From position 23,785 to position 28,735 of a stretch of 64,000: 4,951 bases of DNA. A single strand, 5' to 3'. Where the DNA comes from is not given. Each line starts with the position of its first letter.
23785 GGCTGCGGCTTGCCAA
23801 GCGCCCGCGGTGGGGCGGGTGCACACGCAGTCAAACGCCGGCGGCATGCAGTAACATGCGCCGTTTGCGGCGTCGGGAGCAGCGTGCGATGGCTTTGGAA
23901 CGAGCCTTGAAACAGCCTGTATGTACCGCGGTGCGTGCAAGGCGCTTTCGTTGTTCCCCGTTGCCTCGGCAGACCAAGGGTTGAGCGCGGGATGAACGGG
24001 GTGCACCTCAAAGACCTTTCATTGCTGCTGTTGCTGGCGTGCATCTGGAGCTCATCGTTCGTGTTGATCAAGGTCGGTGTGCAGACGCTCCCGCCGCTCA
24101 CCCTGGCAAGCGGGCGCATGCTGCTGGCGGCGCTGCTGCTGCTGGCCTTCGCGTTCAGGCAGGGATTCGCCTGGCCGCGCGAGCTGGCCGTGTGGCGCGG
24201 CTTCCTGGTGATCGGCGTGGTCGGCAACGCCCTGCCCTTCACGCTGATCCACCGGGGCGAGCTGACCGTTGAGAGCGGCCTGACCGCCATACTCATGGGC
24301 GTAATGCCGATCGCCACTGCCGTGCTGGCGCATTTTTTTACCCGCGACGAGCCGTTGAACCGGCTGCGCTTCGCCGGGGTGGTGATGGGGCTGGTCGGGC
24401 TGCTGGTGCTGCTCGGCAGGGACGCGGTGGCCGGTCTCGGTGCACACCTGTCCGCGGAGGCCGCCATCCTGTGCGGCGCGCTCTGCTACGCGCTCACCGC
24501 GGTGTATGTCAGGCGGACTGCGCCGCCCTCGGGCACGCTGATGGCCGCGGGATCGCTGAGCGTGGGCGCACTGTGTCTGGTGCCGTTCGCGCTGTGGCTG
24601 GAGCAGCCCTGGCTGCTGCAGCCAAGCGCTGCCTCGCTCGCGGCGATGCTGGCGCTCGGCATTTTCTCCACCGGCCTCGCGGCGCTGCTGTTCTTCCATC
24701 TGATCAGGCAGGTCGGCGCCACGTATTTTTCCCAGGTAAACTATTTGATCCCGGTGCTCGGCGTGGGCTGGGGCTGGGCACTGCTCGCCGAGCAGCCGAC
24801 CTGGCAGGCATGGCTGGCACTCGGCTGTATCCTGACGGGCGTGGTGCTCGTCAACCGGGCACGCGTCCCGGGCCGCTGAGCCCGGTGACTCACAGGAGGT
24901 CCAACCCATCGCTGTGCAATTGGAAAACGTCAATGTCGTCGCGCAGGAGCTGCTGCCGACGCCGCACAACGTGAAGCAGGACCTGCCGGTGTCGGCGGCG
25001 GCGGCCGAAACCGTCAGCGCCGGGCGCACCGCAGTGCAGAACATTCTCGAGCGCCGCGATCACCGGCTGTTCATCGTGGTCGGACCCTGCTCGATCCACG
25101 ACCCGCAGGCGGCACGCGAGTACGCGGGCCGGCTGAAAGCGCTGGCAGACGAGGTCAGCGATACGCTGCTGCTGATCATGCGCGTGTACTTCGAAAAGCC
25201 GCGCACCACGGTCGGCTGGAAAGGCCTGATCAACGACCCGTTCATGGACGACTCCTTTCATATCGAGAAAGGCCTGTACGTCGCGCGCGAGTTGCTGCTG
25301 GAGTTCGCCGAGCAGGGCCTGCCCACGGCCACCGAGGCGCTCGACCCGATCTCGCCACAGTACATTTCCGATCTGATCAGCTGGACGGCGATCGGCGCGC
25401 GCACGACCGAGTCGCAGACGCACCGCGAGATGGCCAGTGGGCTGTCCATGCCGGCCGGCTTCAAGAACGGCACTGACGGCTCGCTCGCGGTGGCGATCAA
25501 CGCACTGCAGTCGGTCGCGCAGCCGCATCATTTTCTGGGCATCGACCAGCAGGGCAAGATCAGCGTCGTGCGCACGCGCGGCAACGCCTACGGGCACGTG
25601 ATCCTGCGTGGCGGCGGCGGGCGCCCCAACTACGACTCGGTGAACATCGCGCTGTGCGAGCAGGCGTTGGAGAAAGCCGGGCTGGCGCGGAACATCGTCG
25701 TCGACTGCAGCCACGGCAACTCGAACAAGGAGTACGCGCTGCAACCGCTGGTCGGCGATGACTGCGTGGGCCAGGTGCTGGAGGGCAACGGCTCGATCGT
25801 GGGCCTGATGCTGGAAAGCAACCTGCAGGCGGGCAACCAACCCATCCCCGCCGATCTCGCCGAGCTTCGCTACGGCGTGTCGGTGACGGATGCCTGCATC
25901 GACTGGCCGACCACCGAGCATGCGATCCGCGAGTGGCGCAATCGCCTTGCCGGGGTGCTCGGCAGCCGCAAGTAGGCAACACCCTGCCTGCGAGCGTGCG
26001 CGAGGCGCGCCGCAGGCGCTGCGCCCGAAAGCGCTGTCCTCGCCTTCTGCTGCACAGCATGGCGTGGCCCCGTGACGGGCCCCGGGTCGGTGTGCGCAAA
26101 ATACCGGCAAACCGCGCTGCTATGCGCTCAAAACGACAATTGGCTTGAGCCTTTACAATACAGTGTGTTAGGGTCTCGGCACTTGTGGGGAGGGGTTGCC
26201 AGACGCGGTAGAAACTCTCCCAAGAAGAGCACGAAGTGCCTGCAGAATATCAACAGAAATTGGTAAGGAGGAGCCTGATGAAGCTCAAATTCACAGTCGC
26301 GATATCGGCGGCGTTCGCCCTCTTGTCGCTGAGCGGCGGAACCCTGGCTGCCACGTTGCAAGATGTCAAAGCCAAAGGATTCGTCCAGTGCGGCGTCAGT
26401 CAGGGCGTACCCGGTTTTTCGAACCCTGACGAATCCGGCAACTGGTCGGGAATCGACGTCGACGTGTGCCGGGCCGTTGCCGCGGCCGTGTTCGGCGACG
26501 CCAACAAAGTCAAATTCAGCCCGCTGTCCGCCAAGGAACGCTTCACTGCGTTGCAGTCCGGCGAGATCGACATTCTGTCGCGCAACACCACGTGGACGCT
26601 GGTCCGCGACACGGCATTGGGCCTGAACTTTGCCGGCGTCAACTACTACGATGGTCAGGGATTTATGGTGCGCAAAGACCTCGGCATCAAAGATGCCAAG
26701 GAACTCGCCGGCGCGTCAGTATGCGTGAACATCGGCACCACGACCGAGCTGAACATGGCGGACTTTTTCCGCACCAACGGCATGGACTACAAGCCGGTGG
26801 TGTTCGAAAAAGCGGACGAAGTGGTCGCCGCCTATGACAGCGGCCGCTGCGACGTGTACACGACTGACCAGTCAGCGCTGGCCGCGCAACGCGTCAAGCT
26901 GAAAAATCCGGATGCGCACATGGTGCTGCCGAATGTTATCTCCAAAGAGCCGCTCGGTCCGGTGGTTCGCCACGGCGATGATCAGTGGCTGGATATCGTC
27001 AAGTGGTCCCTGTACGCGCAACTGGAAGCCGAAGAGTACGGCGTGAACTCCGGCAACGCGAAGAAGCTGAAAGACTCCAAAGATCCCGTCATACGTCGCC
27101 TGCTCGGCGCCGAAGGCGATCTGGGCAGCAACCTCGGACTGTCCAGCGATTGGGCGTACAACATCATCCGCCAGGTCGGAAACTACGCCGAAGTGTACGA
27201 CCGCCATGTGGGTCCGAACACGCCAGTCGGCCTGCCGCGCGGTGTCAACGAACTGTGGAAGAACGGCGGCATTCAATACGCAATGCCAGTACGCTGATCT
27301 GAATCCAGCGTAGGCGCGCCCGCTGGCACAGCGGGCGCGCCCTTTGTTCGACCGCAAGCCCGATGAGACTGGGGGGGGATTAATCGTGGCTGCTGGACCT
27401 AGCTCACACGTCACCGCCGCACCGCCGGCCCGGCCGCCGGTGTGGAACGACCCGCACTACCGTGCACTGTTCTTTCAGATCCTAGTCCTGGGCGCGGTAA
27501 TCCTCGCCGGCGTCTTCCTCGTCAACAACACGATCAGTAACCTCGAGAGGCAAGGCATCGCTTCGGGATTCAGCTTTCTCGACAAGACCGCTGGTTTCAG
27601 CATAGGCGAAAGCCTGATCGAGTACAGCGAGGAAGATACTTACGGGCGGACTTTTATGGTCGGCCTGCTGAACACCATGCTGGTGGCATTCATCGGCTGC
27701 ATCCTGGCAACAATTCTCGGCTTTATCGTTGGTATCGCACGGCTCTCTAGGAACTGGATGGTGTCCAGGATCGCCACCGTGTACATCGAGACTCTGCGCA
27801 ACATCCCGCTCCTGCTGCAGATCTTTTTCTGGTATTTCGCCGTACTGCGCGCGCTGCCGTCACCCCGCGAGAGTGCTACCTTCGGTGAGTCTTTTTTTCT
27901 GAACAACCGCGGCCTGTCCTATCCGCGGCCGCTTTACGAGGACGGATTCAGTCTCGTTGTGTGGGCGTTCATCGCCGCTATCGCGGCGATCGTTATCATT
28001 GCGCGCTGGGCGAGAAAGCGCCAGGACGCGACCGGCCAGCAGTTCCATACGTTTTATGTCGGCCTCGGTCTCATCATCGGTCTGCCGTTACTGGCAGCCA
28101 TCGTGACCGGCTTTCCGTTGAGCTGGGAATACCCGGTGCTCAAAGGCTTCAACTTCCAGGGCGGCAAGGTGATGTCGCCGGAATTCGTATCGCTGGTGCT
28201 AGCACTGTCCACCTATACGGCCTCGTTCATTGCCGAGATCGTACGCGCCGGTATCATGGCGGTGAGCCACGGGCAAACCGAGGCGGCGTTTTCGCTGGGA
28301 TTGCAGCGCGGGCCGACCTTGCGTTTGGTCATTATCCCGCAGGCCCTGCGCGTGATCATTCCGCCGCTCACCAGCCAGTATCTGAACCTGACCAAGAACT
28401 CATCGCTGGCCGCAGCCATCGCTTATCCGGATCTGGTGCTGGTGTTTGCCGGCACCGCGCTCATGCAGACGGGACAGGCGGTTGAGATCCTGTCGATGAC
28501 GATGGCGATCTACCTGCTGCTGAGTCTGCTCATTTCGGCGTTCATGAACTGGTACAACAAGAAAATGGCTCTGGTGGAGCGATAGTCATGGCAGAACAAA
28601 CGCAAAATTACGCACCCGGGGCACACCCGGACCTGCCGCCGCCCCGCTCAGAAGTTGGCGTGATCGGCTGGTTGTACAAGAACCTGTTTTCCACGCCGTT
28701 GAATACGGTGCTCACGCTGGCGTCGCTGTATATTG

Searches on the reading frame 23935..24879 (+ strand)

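Call 60: search_protein_families(library=pfam, proteins=[window:23935-24879:+], max_evalue=0.001)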
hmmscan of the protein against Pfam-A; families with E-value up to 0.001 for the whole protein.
window:23935-24879:+ (314 aa): 1 family
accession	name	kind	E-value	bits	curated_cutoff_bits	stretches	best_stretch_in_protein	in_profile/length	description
PF00892.27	EamA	-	5.3e-41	140.5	28.2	2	29-160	5-134/135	EamA-like transporter family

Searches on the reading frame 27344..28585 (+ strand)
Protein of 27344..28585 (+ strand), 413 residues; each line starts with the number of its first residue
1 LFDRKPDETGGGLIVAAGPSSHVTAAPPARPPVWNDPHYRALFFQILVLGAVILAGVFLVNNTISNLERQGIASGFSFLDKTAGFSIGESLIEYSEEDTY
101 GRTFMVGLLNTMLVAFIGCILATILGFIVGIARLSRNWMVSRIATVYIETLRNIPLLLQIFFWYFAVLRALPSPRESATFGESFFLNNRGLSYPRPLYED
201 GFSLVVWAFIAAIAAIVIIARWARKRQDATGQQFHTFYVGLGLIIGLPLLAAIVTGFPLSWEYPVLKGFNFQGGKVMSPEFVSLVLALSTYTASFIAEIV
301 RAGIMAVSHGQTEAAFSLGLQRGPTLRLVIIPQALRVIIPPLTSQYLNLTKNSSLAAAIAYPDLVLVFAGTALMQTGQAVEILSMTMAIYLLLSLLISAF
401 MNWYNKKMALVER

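Call 60: search_protein_families(library=pfam, proteins=[window:27344-28585:+], max_evalue=0.001)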
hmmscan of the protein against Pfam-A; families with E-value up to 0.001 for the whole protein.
window:27344-28585:+ (413 aa): 1 family
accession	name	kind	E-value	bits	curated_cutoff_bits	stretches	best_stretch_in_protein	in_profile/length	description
PF00528.27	BPD_transp_1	-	4.1e-13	49.9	26.4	1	281-408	53-182/184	Binding-protein-dependent transport system inner membrane component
